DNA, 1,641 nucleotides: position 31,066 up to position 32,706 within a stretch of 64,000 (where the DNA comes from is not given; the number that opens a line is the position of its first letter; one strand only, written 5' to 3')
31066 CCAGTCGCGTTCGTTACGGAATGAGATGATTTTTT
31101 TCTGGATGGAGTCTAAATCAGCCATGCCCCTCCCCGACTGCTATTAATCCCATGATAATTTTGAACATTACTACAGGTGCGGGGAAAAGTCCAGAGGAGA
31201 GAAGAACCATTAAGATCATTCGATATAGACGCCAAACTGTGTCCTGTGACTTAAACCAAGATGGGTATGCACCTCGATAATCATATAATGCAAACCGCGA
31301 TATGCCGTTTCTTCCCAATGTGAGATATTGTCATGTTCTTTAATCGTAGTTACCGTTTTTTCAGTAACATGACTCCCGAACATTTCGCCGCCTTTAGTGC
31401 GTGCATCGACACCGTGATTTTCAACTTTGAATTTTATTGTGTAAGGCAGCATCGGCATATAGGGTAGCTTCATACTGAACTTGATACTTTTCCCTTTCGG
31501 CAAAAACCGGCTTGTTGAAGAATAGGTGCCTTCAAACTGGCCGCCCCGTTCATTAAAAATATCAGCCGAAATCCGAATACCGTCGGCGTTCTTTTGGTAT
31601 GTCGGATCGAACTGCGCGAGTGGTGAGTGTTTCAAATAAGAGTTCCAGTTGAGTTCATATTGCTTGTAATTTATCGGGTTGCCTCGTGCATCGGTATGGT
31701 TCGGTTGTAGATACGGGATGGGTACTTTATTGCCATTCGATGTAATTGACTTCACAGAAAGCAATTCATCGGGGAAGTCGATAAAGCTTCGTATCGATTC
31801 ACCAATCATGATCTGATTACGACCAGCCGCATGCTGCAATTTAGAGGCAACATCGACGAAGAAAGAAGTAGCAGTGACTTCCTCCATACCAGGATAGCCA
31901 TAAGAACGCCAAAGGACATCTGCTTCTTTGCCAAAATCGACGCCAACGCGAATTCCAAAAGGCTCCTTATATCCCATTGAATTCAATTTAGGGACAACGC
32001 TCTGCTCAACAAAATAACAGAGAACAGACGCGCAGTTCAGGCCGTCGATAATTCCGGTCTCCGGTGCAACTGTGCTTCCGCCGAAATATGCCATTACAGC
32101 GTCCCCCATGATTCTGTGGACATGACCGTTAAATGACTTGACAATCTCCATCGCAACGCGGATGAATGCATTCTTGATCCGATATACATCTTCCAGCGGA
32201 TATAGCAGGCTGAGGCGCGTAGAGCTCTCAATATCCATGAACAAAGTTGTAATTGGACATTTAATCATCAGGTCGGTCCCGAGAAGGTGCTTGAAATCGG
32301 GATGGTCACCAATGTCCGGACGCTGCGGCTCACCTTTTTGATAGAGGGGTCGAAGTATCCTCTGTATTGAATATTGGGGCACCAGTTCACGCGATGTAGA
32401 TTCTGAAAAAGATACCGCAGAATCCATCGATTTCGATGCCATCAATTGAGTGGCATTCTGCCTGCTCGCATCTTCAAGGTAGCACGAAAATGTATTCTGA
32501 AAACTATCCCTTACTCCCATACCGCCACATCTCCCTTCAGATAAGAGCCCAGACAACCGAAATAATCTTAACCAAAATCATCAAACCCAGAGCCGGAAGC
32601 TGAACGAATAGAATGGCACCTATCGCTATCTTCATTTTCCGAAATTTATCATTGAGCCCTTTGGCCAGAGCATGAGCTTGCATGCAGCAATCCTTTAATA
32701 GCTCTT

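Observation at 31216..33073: Second cyclase cassette: class-III cyclase plus overlapping three-helix membrane protein (Pycsar-like with non-canonical effector)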

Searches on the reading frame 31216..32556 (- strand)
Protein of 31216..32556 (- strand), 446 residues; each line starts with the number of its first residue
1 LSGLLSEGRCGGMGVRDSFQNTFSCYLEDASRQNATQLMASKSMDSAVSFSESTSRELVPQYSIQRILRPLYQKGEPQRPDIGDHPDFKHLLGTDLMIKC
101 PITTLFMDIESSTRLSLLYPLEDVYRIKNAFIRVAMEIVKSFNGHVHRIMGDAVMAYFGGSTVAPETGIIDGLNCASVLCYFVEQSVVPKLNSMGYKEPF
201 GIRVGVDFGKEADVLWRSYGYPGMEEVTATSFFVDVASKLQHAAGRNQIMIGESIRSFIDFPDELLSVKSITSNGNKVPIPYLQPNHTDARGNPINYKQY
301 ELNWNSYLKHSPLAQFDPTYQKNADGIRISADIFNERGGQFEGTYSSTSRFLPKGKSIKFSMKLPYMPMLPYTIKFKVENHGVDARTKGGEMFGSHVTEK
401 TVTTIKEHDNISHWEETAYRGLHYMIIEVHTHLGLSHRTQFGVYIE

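Call 3: search_protein_families(library=pfam, proteins=[window:31216-32556:-], max_evalue=0.1)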
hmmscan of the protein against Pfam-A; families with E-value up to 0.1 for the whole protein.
window:31216-32556:- (446 aa): 2 families
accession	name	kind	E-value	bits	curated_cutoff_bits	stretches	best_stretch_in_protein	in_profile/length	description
PF18134.7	AGS_C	-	3.1e-13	50.3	26.7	1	322-446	15-129/129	Adenylyl/Guanylyl and SMODS C-terminal sensor domain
PF00211.25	Guanylate_cyc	-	0.00048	20.2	21.9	1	102-260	9-156/183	Adenylate and Guanylate cyclase catalytic domain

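Call 4: search_protein_families(library=padloc, proteins=[window:31216-32556:-], max_evalue=0.1)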
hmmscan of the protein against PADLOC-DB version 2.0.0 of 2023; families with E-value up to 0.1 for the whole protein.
window:31216-32556:- (446 aa): 16 families
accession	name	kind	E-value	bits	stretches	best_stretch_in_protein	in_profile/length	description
PDLC00764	PycC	-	4.4e-129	429.3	1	16-446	9-449/449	Pycsar cyclase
PDLC02370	PycC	-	2.1e-105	350.8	1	26-415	11-336/340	-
PDLC00761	PycC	-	6.2e-67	224.3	1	81-445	86-437/438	Pycsar cyclase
PDLC00767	PycC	-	1.8e-54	183.4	1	21-317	9-301/337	Pycsar cyclase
PDLC02367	PycC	-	2.5e-13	48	1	101-255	43-188/226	-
PDLC00799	Cyclase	-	1e-12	45.4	1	317-433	325-430/449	oligonucleotide-cyclase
PDLC02369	PycC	-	1.1e-10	39.4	1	102-262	47-192/248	-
PDLC00766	PycC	-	5.1e-08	30.7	1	101-210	43-149/232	Pycsar cyclase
PDLC00793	Cyclase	-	7.7e-08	29.9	1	314-425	336-440/462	oligonucleotide-cyclase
PDLC00778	Cyclase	-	2.3e-07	28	1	345-430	365-438/455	oligonucleotide-cyclase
PDLC00770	Cyclase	-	1e-06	25.9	1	327-425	398-487/509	oligonucleotide-cyclase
PDLC00763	PycC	-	4e-06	24.4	1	102-254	54-202/268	Pycsar cyclase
PDLC00734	PycC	-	5.9e-06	23.6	1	105-210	193-293/374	Pycsar cyclase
PDLC02368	PycC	-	0.00028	18.5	1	100-246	43-184/234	-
PDLC02366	PycC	-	0.012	12.5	1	139-257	319-431/486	-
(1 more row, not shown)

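Call 9: search_solved_structures(query=window:31216-32520:-, max_evalue=0.01, show_alignments=2)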
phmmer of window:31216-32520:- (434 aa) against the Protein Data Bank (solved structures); distinct sequences matched with E-value up to 0.01: 11.
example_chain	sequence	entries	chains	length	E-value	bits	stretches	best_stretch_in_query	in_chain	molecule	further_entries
8jsf_A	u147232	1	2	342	6e-32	114.5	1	68-305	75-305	cytidylate cyclase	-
1wc1_A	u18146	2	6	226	1.8e-06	30.5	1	90-254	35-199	ADENYLATE CYCLASE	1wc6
1wc0_A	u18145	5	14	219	2.3e-06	30.1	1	90-254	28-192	ADENYLATE CYCLASE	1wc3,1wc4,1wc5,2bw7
9ard_A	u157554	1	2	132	3.6e-06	29.5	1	330-433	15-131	Cytidylate cyclase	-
3r5g_A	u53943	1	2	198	1e-05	28.1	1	89-247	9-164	CyaB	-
5x4t_A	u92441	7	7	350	0.00062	22.2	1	92-150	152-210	Photoactivated adenylyl cyclase | Family 3 adenylate cyclase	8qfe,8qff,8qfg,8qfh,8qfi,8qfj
9f1z_A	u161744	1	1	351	0.00062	22.2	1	92-150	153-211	Family 3 adenylate cyclase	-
5x4u_A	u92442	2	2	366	0.00063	22.1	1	92-150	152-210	Photoactivated adenylyl cyclase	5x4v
4yus_A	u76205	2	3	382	0.00067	22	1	92-150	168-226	Family 3 adenylate cyclase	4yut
9f1w_A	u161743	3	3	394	0.0007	22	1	92-150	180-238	Family 3 adenylate cyclase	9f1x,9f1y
2w01_A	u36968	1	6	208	0.0057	19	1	88-198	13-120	ADENYLATE CYCLASE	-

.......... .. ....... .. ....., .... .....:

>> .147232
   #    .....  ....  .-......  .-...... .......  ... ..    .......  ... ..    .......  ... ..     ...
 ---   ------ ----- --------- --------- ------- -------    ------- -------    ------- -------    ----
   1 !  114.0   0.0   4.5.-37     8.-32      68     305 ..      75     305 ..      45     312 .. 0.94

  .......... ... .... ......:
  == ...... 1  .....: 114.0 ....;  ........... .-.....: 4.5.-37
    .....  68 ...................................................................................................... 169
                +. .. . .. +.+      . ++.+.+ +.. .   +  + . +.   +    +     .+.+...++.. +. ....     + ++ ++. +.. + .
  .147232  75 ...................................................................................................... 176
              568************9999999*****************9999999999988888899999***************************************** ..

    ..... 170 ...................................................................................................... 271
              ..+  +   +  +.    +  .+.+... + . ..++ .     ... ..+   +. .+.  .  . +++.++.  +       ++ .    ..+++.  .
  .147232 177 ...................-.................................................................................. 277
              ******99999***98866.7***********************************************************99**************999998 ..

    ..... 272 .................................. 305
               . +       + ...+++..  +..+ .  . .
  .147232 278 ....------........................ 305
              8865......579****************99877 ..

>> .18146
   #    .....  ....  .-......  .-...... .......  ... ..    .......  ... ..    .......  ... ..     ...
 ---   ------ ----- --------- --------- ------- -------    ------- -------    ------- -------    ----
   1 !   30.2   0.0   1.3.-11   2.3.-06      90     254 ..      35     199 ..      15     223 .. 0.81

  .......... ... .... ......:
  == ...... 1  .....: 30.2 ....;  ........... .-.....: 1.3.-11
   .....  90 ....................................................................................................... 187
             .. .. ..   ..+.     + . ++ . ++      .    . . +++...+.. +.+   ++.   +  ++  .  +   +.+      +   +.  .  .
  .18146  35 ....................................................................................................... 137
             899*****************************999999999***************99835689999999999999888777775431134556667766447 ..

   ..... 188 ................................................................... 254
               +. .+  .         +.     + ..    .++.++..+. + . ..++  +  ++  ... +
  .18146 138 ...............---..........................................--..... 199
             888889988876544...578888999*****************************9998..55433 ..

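Call 10: find_homologous_proteins(query=window:31216-32520:-, max_evalue=0.00001)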
Query window:31216-32520:- (434 aa): 387 proteins with E <= 0.00001 among 1901 candidates; the best 120 are listed.
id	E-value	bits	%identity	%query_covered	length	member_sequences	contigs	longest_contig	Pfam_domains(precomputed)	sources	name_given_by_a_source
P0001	6.1e-297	1002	100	100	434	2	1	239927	PF18134.8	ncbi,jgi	jgi:class 3 adenylate cyclase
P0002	1.1e-275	932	92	100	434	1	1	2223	PF18134.8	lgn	-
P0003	2.9e-260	882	85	100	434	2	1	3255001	PF18134.8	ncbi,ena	-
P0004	1.6e-249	846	82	100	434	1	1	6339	PF18134.8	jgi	jgi:adenylate cyclase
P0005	2.8e-244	829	86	94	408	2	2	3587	PF18134.8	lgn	-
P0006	1.5e-220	751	74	100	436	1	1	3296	PF18134.8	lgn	-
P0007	1.6e-210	718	75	94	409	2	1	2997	PF18134.8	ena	-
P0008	2.1e-209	714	70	100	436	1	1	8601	PF18134.8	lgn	-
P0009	7.5e-183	626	60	100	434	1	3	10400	PF18134.8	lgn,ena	-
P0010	1.8e-175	602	60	100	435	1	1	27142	PF18134.8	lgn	-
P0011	1.1e-174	600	87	67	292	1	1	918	PF18134.8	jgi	jgi:hypothetical protein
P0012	1.7e-169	583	57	99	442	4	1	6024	PF18134.8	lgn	-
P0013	5.4e-162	558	58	97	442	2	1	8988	PF00211.26,PF18134.8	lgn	-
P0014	7.8e-154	531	54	100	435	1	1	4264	PF18134.8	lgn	-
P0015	9.6e-152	524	56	93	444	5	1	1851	PF18134.8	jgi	jgi:adenylate cyclase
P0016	1.0e-148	514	53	98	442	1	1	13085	PF18134.8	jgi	jgi:adenylate cyclase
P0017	2.5e-143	496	50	100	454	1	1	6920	PF18134.8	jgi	jgi:adenylate cyclase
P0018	4.9e-143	495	51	100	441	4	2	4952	PF18134.8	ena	-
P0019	5.9e-143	495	53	100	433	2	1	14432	PF00211.26,PF18134.8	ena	-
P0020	9.5e-143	494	51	99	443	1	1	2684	PF00211.26,PF18134.8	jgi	jgi:adenylate cyclase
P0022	2.0e-142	493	54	98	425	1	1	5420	PF18134.8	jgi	jgi:class 3 adenylate cyclase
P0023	5.1e-142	492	52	98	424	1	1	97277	PF18134.8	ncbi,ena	-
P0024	1.3e-140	487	52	100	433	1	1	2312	PF18134.8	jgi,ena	-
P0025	1.8e-140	487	54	92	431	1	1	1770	PF18134.8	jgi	jgi:adenylate cyclase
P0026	2.7e-140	486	54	92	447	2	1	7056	PF18134.8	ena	-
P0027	5.8e-140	485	53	100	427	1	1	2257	PF00211.26,PF18134.8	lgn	-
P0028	3.6e-139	483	53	95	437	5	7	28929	PF18134.8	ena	-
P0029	6.0e-139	482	51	100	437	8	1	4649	PF18134.8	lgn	-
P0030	1.2e-138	481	52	100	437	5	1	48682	PF18134.8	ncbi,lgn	-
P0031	1.9e-138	480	51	97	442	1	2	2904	PF18134.8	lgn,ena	-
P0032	4.3e-138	479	50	100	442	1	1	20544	PF18134.8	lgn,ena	-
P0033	6.9e-138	478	51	100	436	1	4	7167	PF18134.8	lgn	-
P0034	1.9e-137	477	52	99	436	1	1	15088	PF18134.8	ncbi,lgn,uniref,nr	ncbi:adenylate/guanylate cyclase domain-containing protein [Roseiconus lacunae]|uniref:adenylate/gua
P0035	2.5e-137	477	52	100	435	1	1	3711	PF18134.8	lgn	-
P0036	7.0e-137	475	51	99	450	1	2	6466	PF18134.8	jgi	jgi:adenylate cyclase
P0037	9.4e-137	475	50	100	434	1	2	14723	PF00211.26,PF18134.8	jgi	-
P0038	1.3e-136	474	52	97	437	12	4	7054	PF18134.8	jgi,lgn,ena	-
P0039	1.6e-136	474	51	99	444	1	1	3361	PF00211.26,PF18134.8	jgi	jgi:class 3 adenylate cyclase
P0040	2.1e-136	473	50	100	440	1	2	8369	PF18134.8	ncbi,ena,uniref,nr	ncbi:adenylate/guanylate cyclase domain-containing protein [Crocosphaera sp.]|uniref:nucleotide-bind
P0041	3.7e-136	473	51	98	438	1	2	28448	PF00211.26,PF18134.8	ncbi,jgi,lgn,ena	-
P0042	7.5e-136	472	50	99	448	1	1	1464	PF18134.8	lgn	-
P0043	4.5e-135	469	52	97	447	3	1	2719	PF00211.26,PF18134.8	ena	-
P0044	6.2e-135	469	49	99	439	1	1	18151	PF00211.26,PF18134.8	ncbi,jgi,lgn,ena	-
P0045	9.9e-135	468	53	92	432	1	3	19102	PF00211.26,PF18134.8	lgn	-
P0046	1.5e-134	467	50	100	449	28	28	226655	PF00211.26,PF18134.8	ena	-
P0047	1.2e-133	464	50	100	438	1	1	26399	PF18134.8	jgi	jgi:adenylate cyclase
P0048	1.2e-133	464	50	98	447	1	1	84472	PF18134.8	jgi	jgi:adenylate cyclase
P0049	2.5e-133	463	49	100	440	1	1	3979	PF00211.26,PF18134.8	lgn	-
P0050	2.7e-133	463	52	95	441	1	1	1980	PF18134.8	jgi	jgi:adenylate cyclase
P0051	4.0e-133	463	49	100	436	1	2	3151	PF18134.8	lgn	-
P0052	6.4e-133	462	50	100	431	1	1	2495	PF00211.26,PF18134.8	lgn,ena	-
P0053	6.5e-133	462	49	100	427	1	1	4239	PF00211.26,PF18134.8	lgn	-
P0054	2.1e-132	460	49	98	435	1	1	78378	PF00211.26,PF18134.8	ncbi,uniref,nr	ncbi:adenylate/guanylate cyclase domain-containing protein [Fodinibius halophilus]|uniref:Adenylate/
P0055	2.2e-132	460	52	99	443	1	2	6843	PF18134.8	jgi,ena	-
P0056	2.5e-132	460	54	92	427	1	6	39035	PF18134.8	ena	-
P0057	4.1e-132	459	49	100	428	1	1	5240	PF00211.26,PF18134.8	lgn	-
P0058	1.5e-131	458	48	100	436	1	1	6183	PF18134.8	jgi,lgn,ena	-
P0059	1.8e-131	457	52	93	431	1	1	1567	PF00211.26,PF18134.8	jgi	jgi:adenylate cyclase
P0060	2.8e-131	457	50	100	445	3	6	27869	PF18134.8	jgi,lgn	-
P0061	7.1e-131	455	50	100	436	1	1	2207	PF00211.26,PF18134.8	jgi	jgi:adenylate cyclase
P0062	3.1e-130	453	50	94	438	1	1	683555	PF18134.8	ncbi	-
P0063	1.3e-129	451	48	100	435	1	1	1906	PF18134.8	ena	-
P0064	1.7e-129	451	52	96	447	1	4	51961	PF00211.26,PF18134.8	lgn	-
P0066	3.6e-129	450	48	100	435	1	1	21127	PF00211.26,PF18134.8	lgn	-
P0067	8.3e-129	448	51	96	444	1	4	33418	PF00211.26,PF18134.8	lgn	-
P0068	2.3e-128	447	51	99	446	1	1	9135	PF00211.26,PF18134.8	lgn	-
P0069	1.0e-127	445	48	100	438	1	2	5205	PF18134.8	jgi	jgi:adenylate cyclase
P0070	4.8e-127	443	51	99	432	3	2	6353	PF00211.26,PF18134.8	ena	-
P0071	5.1e-127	443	52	90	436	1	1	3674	PF18134.8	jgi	-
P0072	6.7e-127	442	51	94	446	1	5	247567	PF18134.8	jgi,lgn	-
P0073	1.2e-126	441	52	87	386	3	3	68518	PF18134.8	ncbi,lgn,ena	-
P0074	1.5e-126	441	50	96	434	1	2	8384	PF18134.8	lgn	-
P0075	1.6e-126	441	48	99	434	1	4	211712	PF00211.26,PF18134.8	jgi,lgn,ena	-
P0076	1.8e-126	441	47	100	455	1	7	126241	PF18134.8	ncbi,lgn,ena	-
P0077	2.0e-126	441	47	99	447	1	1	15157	PF18134.8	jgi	jgi:class 3 adenylate cyclase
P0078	9.5e-126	438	50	90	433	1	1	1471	PF18134.8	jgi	jgi:adenylate cyclase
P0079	1.7e-125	438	51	94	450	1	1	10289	PF18134.8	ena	-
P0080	2.6e-125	437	47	100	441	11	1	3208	PF18134.8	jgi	jgi:adenylate cyclase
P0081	4.1e-125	436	47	99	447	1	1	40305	PF18134.8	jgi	jgi:class 3 adenylate cyclase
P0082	1.2e-123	431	52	90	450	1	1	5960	PF18134.8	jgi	jgi:adenylate cyclase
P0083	4.3e-123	430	49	96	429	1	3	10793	PF00211.26,PF18134.8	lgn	-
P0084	4.3e-123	430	50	91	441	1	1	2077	PF00211.26,PF18134.8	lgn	-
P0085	1.1e-122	428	48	99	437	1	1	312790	PF18134.8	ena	-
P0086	3.1e-122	427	48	99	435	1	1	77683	PF00211.26,PF18134.8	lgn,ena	-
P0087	1.7e-121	424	50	93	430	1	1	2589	PF00211.26,PF18134.8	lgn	-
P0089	2.2e-121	424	52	88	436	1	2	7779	PF18134.8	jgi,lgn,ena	jgi:class 3 adenylate cyclase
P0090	2.4e-121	424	51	89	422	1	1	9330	PF18134.8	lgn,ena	-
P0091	3.4e-121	423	48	100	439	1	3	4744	PF18134.8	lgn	-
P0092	3.6e-121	423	50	92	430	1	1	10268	PF00211.26,PF18134.8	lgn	-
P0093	1.7e-120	421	48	96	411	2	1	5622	PF18134.8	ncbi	-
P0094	7.7e-120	419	48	98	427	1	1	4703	PF18134.8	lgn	-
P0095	1.1e-119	418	46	100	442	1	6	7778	PF00211.26,PF18134.8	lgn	-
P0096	1.3e-119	418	46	99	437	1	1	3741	PF00211.26,PF18134.8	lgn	-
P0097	1.6e-119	418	51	88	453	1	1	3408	PF18134.8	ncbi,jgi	jgi:adenylate cyclase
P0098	2.4e-119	417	49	91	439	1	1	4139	PF18134.8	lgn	-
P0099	6.0e-119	416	48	100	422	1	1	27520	PF18134.8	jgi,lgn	jgi:class 3 adenylate cyclase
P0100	7.3e-119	416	50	88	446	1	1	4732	PF18134.8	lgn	-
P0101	1.8e-118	414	46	99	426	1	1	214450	PF18134.8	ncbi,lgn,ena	-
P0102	2.6e-118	414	52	85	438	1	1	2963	PF00211.26,PF18134.8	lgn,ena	-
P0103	3.3e-118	414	51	94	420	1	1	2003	PF18134.8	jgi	jgi:adenylate cyclase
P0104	3.5e-118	413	49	96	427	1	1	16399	PF00211.26,PF18134.8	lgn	-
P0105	4.5e-118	413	46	99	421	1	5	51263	PF18134.8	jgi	jgi:adenylate cyclase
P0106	6.1e-118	413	47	96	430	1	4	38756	PF18134.8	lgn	-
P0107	7.8e-118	412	48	92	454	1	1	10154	PF00211.26,PF18134.8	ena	-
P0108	8.3e-118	412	49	94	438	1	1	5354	PF00211.26,PF18134.8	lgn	-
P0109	1.8e-117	411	47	99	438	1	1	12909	PF18134.8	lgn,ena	-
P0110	3.2e-117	410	47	100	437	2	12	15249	PF18134.8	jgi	jgi:adenylate cyclase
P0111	3.8e-117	410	48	94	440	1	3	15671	PF18134.8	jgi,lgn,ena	-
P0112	5.0e-117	410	45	100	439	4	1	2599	PF00211.26,PF18134.8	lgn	-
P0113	7.0e-117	409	44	100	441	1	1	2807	PF18134.8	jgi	jgi:class 3 adenylate cyclase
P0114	1.4e-116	408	48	92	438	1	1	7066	PF00211.26,PF18134.8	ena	-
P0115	1.5e-116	408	46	99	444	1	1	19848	PF18134.8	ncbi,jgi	-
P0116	1.9e-116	408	48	88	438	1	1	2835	PF18134.8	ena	-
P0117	1.9e-116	408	47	97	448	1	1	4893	PF18134.8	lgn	-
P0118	6.0e-116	406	53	78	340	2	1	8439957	PF18134.8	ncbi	ncbi:nucleotide-binding domain-containing protein [Aureliella helgolandensis]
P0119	6.2e-116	406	51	85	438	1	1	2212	PF18134.8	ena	-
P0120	7.2e-116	406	46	97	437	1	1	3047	PF00211.26,PF18134.8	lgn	-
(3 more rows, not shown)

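Call 12: find_encoding_contigs(protein=P0001, flank=10000, max_places=3)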
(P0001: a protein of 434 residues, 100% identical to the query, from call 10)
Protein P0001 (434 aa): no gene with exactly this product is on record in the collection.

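Call 13: find_encoding_contigs(protein=P0003, flank=10000, max_places=3)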
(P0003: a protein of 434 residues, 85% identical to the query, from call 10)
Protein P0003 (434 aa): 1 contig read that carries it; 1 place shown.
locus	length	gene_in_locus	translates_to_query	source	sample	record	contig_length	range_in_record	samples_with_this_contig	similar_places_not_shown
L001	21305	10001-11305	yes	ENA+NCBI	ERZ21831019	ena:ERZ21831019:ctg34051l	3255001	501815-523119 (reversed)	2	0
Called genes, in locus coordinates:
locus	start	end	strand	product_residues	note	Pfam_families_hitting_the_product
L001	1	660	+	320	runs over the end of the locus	PF00586:AIRS, PF02769:AIRS_C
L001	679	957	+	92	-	-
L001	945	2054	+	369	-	PF04143:Sulf_transp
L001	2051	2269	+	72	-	PF01206:TusA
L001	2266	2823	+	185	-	PF11823:Se_S_carrier, PF26554:DUF8182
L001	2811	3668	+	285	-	PF01256:Carb_kinase (weak)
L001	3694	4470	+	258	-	PF00581:Rhodanese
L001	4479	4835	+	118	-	PF01206:TusA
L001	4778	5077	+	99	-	-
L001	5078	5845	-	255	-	PF13511:DUF4124, PF01464:SLT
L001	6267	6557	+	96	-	-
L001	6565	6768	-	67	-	-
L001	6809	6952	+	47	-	-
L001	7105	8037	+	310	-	PF02518:HATPase_c (weak)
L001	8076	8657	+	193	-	-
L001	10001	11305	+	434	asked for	PF18134:AGS_C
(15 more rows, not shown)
